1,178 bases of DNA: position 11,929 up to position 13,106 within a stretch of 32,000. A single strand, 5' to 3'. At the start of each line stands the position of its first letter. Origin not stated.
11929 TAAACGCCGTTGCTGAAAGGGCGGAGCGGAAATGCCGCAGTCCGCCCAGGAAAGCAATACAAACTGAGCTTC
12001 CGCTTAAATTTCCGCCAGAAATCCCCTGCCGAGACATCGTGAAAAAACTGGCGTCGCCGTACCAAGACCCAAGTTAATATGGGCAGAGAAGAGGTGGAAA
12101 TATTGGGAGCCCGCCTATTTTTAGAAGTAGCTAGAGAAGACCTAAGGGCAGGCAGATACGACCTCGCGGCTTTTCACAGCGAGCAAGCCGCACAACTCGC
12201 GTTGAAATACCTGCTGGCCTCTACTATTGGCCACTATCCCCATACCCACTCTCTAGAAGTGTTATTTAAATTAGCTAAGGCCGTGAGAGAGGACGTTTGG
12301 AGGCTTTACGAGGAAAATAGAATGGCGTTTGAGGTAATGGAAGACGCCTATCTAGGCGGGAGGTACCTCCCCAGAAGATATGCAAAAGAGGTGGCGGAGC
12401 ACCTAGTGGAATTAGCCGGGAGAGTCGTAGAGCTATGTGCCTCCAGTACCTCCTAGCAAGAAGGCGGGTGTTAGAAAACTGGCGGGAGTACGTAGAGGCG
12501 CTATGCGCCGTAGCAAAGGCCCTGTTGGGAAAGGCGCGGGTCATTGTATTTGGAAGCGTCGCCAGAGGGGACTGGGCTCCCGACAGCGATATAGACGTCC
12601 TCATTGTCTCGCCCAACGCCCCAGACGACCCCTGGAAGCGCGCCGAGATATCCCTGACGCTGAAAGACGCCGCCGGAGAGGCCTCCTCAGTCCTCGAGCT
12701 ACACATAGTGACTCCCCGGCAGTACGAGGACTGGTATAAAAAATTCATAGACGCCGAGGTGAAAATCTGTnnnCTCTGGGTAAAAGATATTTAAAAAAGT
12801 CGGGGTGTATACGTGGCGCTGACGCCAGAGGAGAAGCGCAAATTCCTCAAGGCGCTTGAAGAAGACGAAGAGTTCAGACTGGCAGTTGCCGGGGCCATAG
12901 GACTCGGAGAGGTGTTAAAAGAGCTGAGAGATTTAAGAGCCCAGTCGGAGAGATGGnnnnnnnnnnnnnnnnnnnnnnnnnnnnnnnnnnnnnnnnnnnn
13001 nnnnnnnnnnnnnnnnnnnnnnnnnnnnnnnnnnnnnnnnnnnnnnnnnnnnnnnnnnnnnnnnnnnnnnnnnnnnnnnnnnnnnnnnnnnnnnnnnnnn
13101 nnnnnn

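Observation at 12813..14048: Tryptophan-ladder protein: ten 25-residue W-rich repeats (36 Trp in 411 aa) fused to a nuclease-fold-like C-terminal domain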

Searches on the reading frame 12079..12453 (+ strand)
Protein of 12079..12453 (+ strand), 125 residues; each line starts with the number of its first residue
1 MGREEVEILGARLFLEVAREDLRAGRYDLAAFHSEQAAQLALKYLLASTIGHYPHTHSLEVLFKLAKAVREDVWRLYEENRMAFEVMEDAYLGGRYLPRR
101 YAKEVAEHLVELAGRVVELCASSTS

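Call 4: search_protein_families(library=pfam, proteins=[window:12079-12453:+], max_evalue=1)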
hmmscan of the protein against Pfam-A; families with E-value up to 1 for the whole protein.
window:12079-12453:+ (125 aa): 1 family
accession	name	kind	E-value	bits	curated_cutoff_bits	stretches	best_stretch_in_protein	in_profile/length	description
PF05168.19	HEPN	-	5e-27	94.8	22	1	11-120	8-114/117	HEPN domain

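Call 33: search_protein_families(library=padloc, proteins=[window:12079-12453:+], max_evalue=0.1)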
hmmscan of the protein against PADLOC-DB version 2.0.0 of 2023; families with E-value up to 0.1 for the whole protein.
window:12079-12453:+ (125 aa): 0 families

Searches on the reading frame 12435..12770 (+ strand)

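Call 4: search_protein_families(library=pfam, proteins=[window:12435-12770:+], max_evalue=1)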
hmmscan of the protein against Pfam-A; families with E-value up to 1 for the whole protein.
window:12435-12770:+ (112 aa): 6 families
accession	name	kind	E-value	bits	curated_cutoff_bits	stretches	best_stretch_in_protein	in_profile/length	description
PF01909.29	NTP_transf_2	-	9.8e-14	52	21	1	28-106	9-86/93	Nucleotidyltransferase domain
PF18765.7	Polbeta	-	2.2e-07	31.4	26.9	1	36-90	16-70/93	Polymerase beta, Nucleotidyltransferase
PF22600.2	MTPAP-like_central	-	2.2e-05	25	27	1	11-64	17-70/139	Poly(A) RNA polymerase, mitochondrial-like, central palm domain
PF22014.2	DUF6932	-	0.016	16.1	27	1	8-93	30-112/142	Family of unknown function (DUF6932)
PF03445.19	DUF294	-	0.058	13.7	21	1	35-65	51-82/138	Putative nucleotidyltransferase DUF294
PF14792.12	DNA_pol_B_palm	-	0.077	13.7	25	1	20-66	11-56/113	DNA polymerase beta palm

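Call 33: search_protein_families(library=padloc, proteins=[window:12435-12770:+], max_evalue=0.1)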
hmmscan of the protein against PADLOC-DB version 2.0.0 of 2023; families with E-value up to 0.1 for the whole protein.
window:12435-12770:+ (112 aa): 11 families
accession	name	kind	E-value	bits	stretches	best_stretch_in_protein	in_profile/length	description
PDLC04903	PDC-S09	-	3.3e-11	41.5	1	34-106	27-99/108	-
PDLC04904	PDC-S09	-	3.3e-10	38.1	1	30-90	22-81/104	-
PDLC04902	PDC-S09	-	2.5e-09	35.3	1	31-88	19-76/97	-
PDLC04907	PDC-S09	-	2.9e-08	31.8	1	17-81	11-72/114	-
PDLC04368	PDC-M05A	-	9.9e-07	26.8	1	36-61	110-135/201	-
PDLC04906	PDC-S09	-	2.8e-06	25.6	1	34-109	25-95/98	-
PDLC04369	PDC-M05A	-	1.3e-05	22.9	1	25-59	94-129/201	-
PDLC04905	PDC-S09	-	2.8e-05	22.4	1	29-64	17-53/101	-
PDLC04778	PDC-M70A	-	4.5e-05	20.9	1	27-64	41-79/355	-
PDLC04372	PDC-M05A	-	0.0024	16.1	1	36-98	79-136/167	-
PDLC00779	Cyclase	-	0.0033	14.8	1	16-80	30-95/345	oligonucleotide-cyclase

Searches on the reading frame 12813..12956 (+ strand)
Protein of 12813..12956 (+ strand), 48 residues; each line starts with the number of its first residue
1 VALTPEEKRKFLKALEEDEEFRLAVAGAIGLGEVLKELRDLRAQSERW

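Call 30: find_related_loci(query=A2, collection=genome_contigs, flank=6000)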
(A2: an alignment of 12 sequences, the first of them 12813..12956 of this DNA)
Query A2 (48 aa) in genome_contigs; peptide patterns used: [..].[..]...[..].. (x = any residue, [..] = any of these).
333 stretches matched a pattern; 253 encode a relative of the query (tblastn E <= 1e-3); the best 80 are kept; 80 distinct loci.
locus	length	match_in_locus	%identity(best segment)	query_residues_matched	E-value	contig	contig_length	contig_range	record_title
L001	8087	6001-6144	69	1-48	1e-16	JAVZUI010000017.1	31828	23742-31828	MAG: Pyrobaculum sp. isolate DRTY-8_201808_bins_12 DRTY-8_201808_bins_12_scaffold_17, whole genome shotgun sequence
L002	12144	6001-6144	69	1-48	1e-16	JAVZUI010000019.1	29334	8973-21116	MAG: Pyrobaculum sp. isolate DRTY-8_201808_bins_12 DRTY-8_201808_bins_12_scaffold_19, whole genome shotgun sequence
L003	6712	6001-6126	76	1-42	2e-15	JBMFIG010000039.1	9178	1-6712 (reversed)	MAG: Thermoproteus sp. isolate KM4324-17 NODE_39_length_9178_cov_12.106362, whole genome shotgun sequence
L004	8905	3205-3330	76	1-42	2e-15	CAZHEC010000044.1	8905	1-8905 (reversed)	MAG TPA_asm: uncultured Nitrososphaeria archaeon isolate SRP163575_co2_204 genome assembly, contig: NODE_10244_length_89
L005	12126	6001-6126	74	1-42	1e-14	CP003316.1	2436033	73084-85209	Pyrobaculum oguniense TE7, complete genome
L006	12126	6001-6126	74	1-42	1e-13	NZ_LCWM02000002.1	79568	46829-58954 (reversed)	Thermoproteus sp. CP80 NODE_11_length_79568_cov_165.99_ID_1678596, whole genome shotgun sequence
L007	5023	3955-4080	67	1-42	2e-13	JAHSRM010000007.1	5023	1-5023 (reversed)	MAG: Candidatus Benthortus lauensis isolate T2-175 k151_434447, whole genome shotgun sequence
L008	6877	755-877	71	2-42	4e-13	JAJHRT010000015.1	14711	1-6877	MAG: Thermofilum sp. isolate Bin P1 scaffold_203_c1, whole genome shotgun sequence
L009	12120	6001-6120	70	3-42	9e-13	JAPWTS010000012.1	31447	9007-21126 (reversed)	MAG: Thermofilales archaeon isolate RSNS8 scaffold_257_c1, whole genome shotgun sequence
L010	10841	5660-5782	61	1-41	8e-13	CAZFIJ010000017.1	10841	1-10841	MAG TPA_asm: uncultured Nitrososphaerota archaeon isolate binchicken_co25_126 genome assembly, contig: k141_3178, whole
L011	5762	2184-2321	67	2-47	1e-12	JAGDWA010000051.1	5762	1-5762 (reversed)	MAG: Thermofilum sp. isolate KUA_Bin21 NODE_2626_length_5762_cov_3.491852, whole genome shotgun sequence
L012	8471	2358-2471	66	2-39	2e-12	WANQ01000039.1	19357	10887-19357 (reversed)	MAG: Pyrodictiaceae archaeon isolate S141_63_esom k151_366620, whole genome shotgun sequence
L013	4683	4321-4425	69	1-35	3e-12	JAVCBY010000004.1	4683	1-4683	MAG: Thermoproteota archaeon isolate LHC4 LHC_62, whole genome shotgun sequence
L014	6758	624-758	64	1-45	4e-12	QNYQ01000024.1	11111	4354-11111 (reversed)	MAG: Hyperthermus sp. isolate MAG 130 Ga0232637_10000744, whole genome shotgun sequence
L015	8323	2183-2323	53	2-48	4e-12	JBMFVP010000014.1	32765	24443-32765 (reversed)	MAG: Thermocladium sp. isolate KM4348-32 NODE_14_length_32765_cov_4.049957, whole genome shotgun sequence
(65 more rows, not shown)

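Call 62: find_related_loci(query=A2, collection=viral_contigs, flank=5000)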
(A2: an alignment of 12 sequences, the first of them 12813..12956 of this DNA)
Query A2 (48 aa) in viral_contigs; peptide patterns used: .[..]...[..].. (x = any residue, [..] = any of these).
13 stretches matched a pattern, but none encodes a relative of the query by tblastn (E <= 1e-3).

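Call 80: search_solved_structures(query=A2, max_evalue=10, show_alignments=2)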
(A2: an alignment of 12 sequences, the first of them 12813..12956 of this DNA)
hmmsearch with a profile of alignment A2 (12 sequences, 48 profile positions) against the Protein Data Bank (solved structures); distinct sequences matched with E-value up to 10: 4.
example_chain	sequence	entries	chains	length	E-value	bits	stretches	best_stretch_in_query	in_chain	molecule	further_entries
3jqh_A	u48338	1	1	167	0.033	16.8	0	31-47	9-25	C-type lectin domain family 4 member M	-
1lrv_A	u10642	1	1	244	0.037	16.6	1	12-31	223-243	LEUCINE-RICH REPEAT VARIANT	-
6y48_A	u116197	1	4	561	1.9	11.2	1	3-26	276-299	Baeyer-Villiger monooxygenase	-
9vfj_11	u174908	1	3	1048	8.7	9.1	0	22-32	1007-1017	LHCI-11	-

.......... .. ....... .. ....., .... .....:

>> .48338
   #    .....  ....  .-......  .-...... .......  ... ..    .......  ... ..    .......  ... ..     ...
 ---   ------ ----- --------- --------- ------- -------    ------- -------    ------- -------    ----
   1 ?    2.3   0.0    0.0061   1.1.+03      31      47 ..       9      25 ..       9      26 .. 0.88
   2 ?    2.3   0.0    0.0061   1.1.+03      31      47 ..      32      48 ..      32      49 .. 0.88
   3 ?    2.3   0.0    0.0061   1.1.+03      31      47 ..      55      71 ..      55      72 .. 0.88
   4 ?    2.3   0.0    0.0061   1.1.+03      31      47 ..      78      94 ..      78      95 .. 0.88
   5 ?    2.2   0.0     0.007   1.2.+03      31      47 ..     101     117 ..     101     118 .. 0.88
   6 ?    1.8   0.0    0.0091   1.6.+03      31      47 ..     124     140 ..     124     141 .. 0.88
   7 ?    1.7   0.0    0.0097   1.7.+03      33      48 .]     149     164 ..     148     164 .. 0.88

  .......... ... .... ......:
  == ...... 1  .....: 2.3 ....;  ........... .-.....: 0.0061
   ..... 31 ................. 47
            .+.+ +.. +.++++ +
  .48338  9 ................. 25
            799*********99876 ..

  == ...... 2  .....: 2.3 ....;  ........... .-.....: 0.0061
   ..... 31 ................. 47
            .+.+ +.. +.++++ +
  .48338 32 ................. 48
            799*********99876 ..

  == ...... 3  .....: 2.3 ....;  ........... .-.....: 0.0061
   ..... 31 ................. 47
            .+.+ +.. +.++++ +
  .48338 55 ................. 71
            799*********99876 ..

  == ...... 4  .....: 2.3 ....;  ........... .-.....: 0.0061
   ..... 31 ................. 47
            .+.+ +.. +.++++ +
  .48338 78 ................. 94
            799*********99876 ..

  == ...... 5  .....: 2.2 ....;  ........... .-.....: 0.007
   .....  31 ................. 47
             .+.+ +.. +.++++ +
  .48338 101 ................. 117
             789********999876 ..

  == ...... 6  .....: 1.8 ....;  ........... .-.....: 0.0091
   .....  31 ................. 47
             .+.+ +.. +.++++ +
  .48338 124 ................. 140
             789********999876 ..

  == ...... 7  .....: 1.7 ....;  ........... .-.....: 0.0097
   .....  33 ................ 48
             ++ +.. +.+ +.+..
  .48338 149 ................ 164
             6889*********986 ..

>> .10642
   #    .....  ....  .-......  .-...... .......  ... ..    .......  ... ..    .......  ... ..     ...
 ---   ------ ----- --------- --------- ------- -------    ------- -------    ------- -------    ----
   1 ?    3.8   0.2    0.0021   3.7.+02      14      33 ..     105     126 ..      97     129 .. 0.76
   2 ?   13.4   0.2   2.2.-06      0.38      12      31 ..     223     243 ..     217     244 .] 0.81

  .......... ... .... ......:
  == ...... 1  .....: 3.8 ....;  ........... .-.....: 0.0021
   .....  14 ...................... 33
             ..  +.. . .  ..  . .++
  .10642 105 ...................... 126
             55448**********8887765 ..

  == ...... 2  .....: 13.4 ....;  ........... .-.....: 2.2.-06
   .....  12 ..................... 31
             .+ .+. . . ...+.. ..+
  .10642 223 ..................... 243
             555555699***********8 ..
